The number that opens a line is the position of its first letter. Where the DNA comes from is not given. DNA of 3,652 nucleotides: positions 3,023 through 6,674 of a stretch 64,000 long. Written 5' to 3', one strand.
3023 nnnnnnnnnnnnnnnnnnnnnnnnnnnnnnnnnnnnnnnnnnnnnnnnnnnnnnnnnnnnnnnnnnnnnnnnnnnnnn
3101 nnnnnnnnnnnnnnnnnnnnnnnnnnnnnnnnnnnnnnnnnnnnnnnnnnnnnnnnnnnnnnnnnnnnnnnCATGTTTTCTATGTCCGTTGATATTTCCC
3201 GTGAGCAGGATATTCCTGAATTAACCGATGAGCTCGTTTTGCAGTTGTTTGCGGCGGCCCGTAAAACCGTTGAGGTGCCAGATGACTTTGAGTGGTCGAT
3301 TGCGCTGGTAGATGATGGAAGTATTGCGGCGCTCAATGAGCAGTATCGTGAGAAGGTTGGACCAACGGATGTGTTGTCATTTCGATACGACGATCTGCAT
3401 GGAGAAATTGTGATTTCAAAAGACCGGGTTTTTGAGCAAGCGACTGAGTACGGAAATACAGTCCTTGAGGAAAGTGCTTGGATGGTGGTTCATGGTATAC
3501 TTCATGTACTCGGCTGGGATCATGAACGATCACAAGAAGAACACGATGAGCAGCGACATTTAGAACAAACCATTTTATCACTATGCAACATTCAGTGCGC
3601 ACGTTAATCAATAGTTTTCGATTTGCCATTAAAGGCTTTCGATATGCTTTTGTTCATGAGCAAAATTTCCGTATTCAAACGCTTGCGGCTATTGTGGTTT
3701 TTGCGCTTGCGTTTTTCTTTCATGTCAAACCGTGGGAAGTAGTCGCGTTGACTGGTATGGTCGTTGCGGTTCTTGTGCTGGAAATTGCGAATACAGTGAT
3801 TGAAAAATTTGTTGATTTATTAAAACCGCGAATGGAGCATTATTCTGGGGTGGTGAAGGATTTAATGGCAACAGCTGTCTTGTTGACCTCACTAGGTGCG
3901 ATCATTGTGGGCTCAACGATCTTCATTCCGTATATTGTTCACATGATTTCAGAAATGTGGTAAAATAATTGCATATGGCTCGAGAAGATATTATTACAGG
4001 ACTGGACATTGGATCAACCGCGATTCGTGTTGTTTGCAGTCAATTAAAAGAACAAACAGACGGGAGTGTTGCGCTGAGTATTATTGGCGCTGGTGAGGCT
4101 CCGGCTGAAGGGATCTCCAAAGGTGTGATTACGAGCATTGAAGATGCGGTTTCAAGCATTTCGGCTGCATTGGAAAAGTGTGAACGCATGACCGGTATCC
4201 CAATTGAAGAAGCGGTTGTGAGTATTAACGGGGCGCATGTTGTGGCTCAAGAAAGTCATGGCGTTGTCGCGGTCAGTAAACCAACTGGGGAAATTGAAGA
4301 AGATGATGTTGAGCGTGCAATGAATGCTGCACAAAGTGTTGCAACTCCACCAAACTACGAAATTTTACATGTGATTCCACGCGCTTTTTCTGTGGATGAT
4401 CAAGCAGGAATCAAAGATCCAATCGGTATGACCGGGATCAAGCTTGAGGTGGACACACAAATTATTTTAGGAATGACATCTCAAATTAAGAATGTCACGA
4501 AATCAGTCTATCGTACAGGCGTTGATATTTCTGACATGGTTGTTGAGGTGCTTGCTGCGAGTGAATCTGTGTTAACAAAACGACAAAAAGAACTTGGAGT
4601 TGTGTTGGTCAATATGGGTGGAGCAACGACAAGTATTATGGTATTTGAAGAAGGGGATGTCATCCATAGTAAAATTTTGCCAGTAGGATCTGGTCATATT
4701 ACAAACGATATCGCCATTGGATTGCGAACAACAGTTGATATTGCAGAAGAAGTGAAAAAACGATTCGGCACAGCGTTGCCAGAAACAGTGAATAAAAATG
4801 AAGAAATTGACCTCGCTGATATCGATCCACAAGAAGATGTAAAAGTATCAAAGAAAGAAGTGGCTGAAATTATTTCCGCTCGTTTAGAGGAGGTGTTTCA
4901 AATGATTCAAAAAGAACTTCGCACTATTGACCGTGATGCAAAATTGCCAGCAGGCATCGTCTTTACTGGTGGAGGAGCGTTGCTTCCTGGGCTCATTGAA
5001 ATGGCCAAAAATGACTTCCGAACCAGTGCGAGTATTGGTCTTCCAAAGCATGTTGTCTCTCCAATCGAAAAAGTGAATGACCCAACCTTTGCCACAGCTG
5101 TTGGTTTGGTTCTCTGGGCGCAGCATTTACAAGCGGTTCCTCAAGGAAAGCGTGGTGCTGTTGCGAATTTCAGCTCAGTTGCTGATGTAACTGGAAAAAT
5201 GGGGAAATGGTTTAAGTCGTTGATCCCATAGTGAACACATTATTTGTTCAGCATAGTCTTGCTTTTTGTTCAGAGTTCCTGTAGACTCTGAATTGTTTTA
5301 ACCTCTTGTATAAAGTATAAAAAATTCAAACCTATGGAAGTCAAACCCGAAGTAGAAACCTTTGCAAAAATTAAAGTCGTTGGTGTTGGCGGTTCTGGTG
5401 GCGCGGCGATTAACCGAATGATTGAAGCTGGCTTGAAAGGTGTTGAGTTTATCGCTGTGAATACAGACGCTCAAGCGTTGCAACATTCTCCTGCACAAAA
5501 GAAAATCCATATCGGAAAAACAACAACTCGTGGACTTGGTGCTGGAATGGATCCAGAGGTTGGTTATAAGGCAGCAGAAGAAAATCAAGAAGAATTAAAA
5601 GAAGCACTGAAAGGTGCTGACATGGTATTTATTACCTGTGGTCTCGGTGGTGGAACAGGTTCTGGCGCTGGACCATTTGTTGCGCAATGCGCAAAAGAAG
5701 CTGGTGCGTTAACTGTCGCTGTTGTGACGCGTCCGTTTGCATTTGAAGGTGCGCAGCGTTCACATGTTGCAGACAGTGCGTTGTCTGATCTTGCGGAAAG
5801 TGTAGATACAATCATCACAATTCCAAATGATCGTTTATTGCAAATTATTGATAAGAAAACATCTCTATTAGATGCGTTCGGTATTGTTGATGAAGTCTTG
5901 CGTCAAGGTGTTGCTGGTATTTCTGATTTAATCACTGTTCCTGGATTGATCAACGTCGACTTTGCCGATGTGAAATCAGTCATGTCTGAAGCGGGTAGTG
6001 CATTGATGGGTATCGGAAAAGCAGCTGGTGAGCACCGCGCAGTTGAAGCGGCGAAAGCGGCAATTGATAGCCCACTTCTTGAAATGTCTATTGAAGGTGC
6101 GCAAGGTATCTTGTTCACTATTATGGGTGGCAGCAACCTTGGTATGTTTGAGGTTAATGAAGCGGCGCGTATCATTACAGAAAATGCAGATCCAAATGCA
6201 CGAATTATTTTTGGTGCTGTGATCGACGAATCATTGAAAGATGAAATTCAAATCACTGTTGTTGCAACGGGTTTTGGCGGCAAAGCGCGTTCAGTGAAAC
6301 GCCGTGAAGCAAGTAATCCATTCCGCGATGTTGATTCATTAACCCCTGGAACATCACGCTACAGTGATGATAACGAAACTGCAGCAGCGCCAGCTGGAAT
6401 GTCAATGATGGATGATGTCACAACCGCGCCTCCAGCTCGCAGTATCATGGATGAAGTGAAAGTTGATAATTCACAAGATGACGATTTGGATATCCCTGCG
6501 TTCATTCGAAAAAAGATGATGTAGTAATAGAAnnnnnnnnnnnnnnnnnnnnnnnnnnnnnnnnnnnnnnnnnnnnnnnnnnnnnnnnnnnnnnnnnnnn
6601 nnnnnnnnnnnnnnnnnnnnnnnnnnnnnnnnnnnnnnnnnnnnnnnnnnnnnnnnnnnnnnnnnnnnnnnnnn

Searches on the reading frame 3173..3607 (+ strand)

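Call 45: search_protein_families(library=pfam, proteins=[window:3173-3607:+], max_evalue=0.0001)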
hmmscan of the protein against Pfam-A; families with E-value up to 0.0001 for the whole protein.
window:3173-3607:+ (144 aa): 1 family
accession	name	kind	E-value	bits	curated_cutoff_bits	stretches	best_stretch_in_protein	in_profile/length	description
PF02130.23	YbeY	-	4.6e-31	107.8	25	1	18-136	7-127/129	Endoribonuclease YbeY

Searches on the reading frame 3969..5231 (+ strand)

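Call 45: search_protein_families(library=pfam, proteins=[window:3969-5231:+], max_evalue=0.0001)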
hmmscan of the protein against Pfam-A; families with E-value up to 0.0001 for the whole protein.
window:3969-5231:+ (420 aa): 5 families
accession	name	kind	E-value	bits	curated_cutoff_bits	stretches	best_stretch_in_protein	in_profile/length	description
PF14450.12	FtsA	-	3.1e-35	121.7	31.8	1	212-379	1-127/127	Cell division protein FtsA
PF02491.25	SHS2_FTSA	-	4.6e-28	97.8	25.4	1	88-166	1-78/79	SHS2 domain inserted in FTSA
PF06723.19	MreB_Mbl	-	2.5e-11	43.4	27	1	177-354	113-301/327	MreB/Mbl protein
PF11104.14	PilM_2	-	7.1e-08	32.2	27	0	186-273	156-242/340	Type IV pilus assembly protein PilM;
PF25216.1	Volactin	-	9.3e-05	22.5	35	0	262-379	205-316/321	Volactin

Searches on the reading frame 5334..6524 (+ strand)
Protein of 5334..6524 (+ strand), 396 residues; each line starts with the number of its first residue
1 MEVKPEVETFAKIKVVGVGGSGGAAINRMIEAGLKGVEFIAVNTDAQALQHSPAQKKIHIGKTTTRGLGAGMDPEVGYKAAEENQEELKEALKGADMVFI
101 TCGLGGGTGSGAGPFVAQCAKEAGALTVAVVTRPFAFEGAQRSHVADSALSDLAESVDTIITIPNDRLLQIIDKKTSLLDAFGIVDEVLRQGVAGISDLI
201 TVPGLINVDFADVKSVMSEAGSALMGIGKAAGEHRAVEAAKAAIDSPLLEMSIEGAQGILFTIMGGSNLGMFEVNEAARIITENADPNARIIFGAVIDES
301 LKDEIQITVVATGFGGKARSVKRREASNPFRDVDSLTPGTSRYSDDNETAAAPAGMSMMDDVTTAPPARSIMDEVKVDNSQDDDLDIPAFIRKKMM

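Call 45: search_protein_families(library=pfam, proteins=[window:5334-6524:+], max_evalue=0.0001)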
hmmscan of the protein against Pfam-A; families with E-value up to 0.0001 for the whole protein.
window:5334-6524:+ (396 aa): 2 families
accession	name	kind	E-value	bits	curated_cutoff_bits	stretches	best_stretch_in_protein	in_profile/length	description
PF00091.31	Tubulin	-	4.4e-50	171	33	1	12-173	1-190/190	Tubulin/FtsZ family, GTPase domain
PF12327.13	FtsZ_C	-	3.4e-34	117.5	27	1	221-314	1-94/95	FtsZ family, C-terminal domain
